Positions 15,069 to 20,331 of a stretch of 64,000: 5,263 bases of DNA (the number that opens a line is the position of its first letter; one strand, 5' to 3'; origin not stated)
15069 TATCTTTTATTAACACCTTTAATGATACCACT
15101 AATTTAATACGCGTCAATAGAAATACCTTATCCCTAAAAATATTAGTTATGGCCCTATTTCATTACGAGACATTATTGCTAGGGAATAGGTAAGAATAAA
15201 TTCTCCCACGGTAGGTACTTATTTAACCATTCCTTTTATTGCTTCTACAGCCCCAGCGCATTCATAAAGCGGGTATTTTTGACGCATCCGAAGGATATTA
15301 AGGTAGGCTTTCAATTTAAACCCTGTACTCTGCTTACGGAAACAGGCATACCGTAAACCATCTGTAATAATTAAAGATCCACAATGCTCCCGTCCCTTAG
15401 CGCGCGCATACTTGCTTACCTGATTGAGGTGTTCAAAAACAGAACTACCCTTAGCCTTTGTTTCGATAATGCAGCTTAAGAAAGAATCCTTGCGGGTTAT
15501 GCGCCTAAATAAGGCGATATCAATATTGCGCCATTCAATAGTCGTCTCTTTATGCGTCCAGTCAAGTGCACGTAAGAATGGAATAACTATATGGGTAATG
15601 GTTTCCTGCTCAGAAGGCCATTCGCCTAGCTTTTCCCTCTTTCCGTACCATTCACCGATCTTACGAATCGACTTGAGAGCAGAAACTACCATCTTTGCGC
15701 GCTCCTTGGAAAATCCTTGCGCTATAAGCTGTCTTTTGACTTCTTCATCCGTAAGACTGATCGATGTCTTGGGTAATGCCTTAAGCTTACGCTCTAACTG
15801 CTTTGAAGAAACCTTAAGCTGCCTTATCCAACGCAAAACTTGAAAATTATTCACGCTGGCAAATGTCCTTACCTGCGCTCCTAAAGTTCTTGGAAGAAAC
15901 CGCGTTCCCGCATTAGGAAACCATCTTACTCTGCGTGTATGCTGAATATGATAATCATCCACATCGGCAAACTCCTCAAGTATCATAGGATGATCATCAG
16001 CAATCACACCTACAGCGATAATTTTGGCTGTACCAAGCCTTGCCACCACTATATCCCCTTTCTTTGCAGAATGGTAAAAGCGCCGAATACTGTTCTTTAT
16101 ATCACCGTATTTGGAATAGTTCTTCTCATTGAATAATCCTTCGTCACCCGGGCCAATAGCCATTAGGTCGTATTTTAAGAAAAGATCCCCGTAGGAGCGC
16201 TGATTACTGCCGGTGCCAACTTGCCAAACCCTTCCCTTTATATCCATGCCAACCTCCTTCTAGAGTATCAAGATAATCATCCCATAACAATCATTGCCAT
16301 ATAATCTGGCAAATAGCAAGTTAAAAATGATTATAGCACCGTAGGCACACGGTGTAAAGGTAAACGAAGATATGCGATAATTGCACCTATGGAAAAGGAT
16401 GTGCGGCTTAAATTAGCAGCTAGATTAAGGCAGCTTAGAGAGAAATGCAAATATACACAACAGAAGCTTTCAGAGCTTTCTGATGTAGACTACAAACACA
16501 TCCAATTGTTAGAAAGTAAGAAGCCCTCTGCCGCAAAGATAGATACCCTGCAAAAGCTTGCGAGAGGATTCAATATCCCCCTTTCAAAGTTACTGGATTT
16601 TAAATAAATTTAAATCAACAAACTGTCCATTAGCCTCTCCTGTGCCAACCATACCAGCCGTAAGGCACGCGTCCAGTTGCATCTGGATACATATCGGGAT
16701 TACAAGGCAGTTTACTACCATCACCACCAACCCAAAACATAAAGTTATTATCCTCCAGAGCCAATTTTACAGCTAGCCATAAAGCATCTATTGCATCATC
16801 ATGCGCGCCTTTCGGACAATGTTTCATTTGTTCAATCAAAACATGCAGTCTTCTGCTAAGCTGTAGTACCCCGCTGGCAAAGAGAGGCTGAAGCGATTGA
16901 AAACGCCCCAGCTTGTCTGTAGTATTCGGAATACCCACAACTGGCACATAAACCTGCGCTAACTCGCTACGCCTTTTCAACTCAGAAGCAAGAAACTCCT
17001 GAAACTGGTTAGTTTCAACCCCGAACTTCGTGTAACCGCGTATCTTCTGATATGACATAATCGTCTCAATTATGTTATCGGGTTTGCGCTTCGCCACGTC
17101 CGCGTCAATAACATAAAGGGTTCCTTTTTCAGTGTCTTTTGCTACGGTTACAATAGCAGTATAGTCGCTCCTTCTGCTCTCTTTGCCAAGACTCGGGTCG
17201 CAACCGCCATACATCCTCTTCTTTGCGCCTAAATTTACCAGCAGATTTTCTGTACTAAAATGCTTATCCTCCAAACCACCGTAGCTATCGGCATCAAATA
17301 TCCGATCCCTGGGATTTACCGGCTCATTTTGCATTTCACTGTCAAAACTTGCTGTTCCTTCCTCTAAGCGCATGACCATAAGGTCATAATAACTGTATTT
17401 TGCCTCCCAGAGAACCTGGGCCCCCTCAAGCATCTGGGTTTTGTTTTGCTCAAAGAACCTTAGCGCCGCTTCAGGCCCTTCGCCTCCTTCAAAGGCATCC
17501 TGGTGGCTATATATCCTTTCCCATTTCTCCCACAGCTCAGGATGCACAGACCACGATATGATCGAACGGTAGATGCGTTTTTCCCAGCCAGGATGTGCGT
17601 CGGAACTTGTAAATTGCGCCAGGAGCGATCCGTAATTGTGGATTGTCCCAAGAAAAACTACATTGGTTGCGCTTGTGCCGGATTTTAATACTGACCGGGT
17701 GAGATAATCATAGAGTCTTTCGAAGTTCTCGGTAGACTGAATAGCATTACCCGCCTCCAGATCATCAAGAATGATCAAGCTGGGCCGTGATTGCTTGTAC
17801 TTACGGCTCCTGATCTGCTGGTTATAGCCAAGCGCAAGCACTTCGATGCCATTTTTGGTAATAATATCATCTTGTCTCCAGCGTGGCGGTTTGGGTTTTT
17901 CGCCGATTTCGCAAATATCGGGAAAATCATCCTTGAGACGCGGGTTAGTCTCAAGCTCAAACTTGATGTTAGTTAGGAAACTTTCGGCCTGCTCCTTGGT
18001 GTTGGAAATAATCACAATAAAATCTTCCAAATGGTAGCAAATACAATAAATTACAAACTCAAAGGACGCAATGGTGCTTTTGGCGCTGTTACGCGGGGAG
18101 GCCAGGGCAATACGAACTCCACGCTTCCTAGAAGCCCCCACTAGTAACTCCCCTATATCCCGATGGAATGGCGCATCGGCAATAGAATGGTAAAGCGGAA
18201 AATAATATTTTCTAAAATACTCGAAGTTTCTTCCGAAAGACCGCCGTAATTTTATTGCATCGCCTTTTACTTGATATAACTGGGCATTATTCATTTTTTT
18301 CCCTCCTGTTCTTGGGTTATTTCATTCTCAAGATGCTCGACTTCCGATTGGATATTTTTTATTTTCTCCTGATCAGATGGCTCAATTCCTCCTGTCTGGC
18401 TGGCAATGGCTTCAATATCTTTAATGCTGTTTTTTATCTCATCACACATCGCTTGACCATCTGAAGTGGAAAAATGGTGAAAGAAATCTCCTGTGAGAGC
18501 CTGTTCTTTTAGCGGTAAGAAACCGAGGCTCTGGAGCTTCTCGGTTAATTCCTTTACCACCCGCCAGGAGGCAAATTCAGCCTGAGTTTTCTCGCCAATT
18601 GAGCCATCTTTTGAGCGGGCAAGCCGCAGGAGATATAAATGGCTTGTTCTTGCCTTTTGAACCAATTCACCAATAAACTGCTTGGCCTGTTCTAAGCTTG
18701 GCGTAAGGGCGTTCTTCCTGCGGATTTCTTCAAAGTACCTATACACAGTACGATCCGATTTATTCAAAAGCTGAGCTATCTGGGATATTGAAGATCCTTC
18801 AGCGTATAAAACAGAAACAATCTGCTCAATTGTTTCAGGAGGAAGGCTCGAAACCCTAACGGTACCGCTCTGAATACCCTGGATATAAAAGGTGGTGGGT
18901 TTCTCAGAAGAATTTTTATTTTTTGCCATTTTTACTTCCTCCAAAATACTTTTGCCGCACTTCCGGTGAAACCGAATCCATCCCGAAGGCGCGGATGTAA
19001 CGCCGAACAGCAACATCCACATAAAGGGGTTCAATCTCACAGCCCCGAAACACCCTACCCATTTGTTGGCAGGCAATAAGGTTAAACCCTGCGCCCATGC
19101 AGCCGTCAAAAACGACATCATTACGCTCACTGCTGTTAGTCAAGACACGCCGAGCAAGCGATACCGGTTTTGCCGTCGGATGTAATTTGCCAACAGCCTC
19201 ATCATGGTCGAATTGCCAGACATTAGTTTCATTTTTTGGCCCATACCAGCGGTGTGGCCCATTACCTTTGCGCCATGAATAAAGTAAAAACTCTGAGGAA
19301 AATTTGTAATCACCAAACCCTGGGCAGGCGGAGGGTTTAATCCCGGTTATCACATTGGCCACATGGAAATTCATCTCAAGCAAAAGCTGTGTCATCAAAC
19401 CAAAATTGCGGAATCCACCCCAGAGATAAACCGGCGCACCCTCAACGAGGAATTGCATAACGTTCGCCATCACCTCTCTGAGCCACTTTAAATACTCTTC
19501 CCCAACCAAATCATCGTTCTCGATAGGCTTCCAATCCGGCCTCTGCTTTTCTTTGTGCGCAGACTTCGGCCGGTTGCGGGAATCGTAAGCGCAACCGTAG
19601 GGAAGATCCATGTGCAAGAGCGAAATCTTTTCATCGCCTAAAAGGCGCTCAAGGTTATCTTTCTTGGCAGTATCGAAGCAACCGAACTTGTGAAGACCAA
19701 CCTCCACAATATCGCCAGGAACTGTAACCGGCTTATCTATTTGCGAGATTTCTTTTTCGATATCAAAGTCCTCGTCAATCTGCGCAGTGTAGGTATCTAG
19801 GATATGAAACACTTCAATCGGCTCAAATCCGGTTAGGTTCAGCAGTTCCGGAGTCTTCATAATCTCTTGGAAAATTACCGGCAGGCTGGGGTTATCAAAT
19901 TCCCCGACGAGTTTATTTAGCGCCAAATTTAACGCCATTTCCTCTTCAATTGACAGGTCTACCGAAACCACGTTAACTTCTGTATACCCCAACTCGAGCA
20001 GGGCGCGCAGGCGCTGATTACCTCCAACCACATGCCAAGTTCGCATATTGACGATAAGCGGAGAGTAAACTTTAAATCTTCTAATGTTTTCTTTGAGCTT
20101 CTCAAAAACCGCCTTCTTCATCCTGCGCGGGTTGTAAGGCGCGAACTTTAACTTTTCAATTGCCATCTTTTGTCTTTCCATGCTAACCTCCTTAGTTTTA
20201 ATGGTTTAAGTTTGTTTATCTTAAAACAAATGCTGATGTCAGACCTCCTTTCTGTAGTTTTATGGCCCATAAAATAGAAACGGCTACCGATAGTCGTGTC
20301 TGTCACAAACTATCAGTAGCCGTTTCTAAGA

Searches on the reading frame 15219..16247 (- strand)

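Call 4: search_protein_families(library=pfam, proteins=[window:15219-16247:-], max_evalue=0.1)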
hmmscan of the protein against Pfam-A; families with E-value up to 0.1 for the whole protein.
window:15219-16247:- (342 aa): 2 families
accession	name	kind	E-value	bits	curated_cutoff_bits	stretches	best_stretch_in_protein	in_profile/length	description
PF13588.12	HSDR_N_2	-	0.0054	17.3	25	1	241-308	38-99/110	Type I restriction enzyme R protein N terminus (HSDR_N)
PF04313.20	HSDR_N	-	0.047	14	25.1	0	212-236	3-27/198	Type I restriction enzyme R protein N terminus (HSDR_N)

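Call 5: search_protein_families(library=padloc, proteins=[window:15219-16247:-], max_evalue=0.1)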
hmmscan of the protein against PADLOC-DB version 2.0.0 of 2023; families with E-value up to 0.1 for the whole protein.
window:15219-16247:- (342 aa): 3 families
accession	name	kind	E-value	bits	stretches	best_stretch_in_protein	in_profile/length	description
PDLC04815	PDC-S02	-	3.7e-05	21.2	1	41-113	53-120/346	-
PDLC04806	PDC-S02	-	0.00013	19.4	1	49-141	62-157/324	-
PDLC04819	PDC-S02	-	0.00018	18.8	1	48-146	63-154/334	-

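Call 8: search_protein_families(library=ncbifam, proteins=[window:15219-16247:-], max_evalue=0.1)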
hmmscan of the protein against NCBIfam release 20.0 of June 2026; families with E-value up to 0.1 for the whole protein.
window:15219-16247:- (342 aa): 1 family
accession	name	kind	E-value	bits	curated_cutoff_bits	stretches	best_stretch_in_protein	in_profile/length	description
NF010733.0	PRK14135.1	equivalog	0.036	13.7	240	1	142-192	156-206/267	recombination regulator RecX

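Call 9: search_protein_families(library=phrogs, proteins=[window:15219-16247:-], max_evalue=0.1)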
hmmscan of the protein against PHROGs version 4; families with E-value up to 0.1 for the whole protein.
window:15219-16247:- (342 aa): 1 family
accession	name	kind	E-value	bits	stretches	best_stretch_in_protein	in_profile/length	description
phrog_10226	-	unknown function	0.012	15.8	1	41-85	75-119/369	-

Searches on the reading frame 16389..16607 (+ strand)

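Call 94: search_protein_families(library=padloc, proteins=[window:16389-16607:+], max_evalue=0.001)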
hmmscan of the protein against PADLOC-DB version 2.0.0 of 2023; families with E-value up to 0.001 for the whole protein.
window:16389-16607:+ (72 aa): 6 families
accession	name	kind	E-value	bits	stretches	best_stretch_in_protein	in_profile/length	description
PDLC02926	HTH_VI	-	8.4e-11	40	1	9-69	2-61/92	-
PDLC03665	Control_protein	-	6.1e-08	30.8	1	2-71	2-71/77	control protein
PDLC04142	capH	-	8.1e-08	31.3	1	7-70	5-67/103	capH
PDLC03536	REase_II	-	0.00047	17.9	1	9-70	11-71/237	Type II restriction enzyme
PDLC03949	RmrA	-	0.0005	17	1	11-65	5-58/363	-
PDLC03671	Control_protein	-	0.0007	17.8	1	4-69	10-74/84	control protein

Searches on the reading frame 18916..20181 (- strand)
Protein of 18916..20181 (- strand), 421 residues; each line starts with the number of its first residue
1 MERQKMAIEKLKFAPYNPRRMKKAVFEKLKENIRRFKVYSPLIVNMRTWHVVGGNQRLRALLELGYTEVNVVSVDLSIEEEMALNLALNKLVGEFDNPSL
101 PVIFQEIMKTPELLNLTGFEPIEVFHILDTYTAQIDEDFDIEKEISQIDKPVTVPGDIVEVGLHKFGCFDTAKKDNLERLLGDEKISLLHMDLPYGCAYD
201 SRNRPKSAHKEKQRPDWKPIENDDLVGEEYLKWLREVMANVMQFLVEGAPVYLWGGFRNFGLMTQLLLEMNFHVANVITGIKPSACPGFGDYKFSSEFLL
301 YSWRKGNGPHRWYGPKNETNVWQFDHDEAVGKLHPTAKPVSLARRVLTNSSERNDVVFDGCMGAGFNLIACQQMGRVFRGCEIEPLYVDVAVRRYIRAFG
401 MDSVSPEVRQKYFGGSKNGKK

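Call 24: search_protein_families(library=pfam, proteins=[window:18916-20181:-], max_evalue=0.01)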
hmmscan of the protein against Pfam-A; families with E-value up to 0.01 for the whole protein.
window:18916-20181:- (421 aa): 2 families
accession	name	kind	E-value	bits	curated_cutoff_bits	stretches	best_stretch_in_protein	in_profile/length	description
PF01555.25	N6_N4_Mtase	-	1.7e-20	74.4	26.7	1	187-392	2-220/221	DNA methylase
PF02195.25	ParB_N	-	1.3e-06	28.8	26.3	1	4-85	4-89/95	ParB N-terminal domain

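Call 94: search_protein_families(library=padloc, proteins=[window:18916-20181:-], max_evalue=0.001)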
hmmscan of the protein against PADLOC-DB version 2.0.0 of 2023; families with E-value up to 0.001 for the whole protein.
window:18916-20181:- (421 aa): 33 families (the best 25 are shown)
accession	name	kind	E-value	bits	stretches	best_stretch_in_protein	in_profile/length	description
PDLC03229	MTase_II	-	1.5e-64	216.4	1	5-401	12-406/436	Type II methyltransferase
PDLC03371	MTase_II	-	1.3e-26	91.7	1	181-395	25-252/260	Type II methyltransferase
PDLC03299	MTase_II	-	2.5e-16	58.1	1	313-413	172-277/296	Type II methyltransferase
PDLC03308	MTase_II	-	6.9e-16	56.2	1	52-397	71-397/419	Type II methyltransferase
PDLC03216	MTase_II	-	2.3e-15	54.5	1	327-397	187-257/364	Type II methyltransferase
PDLC03738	oMTase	-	1.8e-13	48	1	327-395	197-265/376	orphan methyltransferase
PDLC03320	MTase_II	-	4.1e-12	43.9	1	313-396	192-275/289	Type II methyltransferase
PDLC03353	MTase_II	-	4.7e-12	44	1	316-395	170-250/260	Type II methyltransferase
PDLC03265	MTase_II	-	6.7e-12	43.5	1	317-394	250-327/333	Type II methyltransferase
PDLC03387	MTase_II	-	8.9e-12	42.7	1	315-396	196-276/289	Type II methyltransferase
PDLC03251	MTase_II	-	3.6e-11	40.8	1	315-394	187-265/282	Type II methyltransferase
PDLC03230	MTase_II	-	3.6e-10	37.7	1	316-393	200-280/360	Type II methyltransferase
PDLC03305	MTase_II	-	6.6e-10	36.8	1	163-400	12-247/513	Type II methyltransferase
PDLC03350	MTase_II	-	1.9e-09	35.4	1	319-394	219-294/312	Type II methyltransferase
PDLC03354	MTase_II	-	2.6e-09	34.6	1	316-394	305-381/425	Type II methyltransferase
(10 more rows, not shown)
